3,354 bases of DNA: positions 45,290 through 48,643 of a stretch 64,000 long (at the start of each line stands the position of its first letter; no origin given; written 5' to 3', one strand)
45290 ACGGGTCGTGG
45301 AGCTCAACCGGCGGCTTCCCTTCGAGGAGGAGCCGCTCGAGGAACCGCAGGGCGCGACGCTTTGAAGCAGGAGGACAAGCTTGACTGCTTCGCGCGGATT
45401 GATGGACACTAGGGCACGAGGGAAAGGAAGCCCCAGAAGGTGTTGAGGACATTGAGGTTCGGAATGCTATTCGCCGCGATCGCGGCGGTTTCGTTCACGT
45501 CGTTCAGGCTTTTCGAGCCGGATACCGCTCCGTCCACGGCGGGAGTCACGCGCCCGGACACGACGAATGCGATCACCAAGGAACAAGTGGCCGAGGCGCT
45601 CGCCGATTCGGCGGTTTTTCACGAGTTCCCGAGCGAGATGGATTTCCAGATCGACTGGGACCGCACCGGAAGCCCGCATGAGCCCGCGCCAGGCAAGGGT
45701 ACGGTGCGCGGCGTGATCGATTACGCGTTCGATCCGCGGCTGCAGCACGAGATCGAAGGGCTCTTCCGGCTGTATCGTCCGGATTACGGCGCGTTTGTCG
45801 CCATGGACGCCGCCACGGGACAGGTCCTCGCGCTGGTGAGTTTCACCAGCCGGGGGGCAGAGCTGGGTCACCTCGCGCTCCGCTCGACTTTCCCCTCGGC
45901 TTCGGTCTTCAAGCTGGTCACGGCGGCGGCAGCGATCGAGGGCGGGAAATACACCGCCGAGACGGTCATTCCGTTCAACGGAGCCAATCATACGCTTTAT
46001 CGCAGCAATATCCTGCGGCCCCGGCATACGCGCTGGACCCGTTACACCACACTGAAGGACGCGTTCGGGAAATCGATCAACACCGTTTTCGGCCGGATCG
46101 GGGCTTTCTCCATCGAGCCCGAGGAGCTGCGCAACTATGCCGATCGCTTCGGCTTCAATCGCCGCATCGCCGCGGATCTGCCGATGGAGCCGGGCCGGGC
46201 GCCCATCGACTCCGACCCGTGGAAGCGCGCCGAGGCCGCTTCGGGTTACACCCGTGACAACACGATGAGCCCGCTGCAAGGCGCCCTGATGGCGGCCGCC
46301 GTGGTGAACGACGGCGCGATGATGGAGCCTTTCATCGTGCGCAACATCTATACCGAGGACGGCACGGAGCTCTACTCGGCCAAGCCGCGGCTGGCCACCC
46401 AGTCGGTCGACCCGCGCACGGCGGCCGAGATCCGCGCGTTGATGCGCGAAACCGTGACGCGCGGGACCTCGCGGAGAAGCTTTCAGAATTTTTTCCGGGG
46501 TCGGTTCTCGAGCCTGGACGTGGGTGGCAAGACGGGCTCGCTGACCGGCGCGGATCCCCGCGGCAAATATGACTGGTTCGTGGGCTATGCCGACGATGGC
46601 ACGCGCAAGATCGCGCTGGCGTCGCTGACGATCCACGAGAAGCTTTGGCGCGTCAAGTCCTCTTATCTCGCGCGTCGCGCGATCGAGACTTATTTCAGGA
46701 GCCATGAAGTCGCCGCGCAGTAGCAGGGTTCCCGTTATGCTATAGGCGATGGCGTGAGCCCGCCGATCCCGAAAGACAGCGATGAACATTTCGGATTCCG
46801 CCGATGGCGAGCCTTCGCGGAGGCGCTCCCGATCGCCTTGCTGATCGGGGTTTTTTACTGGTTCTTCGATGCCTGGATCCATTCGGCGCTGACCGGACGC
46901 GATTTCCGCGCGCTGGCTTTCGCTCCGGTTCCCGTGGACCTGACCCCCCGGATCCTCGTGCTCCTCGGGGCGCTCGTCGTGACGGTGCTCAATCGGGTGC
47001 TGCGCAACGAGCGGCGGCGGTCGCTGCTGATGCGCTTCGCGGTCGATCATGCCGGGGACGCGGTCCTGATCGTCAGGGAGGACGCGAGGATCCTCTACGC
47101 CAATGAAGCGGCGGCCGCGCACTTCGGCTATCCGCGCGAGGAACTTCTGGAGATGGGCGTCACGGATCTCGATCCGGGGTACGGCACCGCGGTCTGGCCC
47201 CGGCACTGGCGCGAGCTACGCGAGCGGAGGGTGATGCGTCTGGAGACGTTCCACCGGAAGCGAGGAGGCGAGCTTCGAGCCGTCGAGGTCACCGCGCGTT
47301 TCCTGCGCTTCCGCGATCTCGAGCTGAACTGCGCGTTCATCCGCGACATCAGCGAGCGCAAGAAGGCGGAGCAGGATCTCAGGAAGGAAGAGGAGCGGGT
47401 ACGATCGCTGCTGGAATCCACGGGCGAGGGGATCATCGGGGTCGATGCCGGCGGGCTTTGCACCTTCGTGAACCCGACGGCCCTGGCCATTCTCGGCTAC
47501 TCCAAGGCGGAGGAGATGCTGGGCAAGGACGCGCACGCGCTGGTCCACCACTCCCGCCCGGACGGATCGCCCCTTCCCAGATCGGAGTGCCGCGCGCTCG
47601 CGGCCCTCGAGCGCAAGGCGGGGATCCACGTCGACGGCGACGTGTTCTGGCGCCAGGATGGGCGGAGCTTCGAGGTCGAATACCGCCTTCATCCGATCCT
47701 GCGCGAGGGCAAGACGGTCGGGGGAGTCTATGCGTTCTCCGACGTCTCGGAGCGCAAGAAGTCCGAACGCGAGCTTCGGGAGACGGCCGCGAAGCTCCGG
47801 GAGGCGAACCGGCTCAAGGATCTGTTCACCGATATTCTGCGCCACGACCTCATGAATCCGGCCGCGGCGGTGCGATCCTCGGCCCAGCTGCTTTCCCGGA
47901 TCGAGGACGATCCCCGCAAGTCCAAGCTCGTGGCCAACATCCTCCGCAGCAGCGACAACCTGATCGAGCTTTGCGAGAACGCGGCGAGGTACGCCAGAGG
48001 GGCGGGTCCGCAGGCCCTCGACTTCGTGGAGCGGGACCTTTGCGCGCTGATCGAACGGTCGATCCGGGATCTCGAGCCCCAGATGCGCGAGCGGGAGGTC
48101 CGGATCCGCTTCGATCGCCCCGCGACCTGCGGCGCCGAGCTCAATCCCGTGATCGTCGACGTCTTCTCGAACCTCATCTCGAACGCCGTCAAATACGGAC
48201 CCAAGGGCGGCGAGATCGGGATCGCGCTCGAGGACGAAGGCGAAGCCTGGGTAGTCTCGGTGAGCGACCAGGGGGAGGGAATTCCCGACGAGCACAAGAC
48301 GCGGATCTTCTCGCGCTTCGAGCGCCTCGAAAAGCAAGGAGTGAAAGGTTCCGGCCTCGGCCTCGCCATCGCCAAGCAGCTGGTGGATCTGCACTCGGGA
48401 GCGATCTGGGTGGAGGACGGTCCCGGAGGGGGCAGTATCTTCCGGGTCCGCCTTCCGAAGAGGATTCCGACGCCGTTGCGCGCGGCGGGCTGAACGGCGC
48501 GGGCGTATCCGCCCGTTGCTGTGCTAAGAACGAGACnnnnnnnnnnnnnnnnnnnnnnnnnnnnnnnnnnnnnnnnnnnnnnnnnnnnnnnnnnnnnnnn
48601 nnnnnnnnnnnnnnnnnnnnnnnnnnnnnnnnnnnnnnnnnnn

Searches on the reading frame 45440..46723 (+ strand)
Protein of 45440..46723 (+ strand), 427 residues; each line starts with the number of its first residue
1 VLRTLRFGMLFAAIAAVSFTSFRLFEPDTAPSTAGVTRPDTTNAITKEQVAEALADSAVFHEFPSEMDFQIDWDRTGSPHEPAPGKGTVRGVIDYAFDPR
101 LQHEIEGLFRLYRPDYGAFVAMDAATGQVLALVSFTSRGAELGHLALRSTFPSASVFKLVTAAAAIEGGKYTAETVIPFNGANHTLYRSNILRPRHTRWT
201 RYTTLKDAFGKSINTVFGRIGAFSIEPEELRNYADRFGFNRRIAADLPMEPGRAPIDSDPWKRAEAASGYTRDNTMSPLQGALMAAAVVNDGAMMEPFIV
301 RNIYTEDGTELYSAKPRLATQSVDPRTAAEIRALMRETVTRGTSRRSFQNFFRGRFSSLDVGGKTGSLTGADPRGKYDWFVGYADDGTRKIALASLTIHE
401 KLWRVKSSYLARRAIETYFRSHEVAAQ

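Call 70: search_protein_families(library=pfam, proteins=[window:45440-46723:+], max_evalue=0.01)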
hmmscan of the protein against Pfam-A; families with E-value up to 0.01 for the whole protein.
window:45440-46723:+ (427 aa): 1 family
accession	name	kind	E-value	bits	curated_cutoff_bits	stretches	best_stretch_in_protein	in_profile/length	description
PF00905.27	Transpeptidase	-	6.6e-42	144.2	22.1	1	117-401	1-282/299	Penicillin binding protein transpeptidase domain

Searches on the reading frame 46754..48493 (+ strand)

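Call 70: search_protein_families(library=pfam, proteins=[window:46754-48493:+], max_evalue=0.01)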
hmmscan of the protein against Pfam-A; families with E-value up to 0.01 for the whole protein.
window:46754-48493:+ (579 aa): 8 families
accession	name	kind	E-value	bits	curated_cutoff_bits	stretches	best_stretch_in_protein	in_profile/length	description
PF02518.31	HATPase_c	-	1.5e-28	99.9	26.4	1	468-570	7-110/111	Histidine kinase-, DNA gyrase B-, and HSP90-like ATPase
PF00989.32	PAS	-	1.4e-23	83.5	22.6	2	214-324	1-105/113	PAS fold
PF13426.13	PAS_9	-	3.3e-18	66.3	27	2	102-201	2-103/103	PAS domain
PF13188.13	PAS_8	-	7.8e-17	60.9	21.8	2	94-142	4-53/65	PAS domain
PF08448.16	PAS_4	-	8.2e-16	58.6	23.1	2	97-203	1-109/110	PAS fold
PF13581.12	HATPase_c_2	-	1.7e-07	31.7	27.4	1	474-547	39-112/127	Histidine kinase-like ATPase domain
PF08447.18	PAS_3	-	3.9e-05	24.3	25.6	0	113-186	1-77/89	PAS fold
PF00512.31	HisKA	-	5e-05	23.7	26.9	1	355-415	2-62/66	His Kinase A (phospho-acceptor) domain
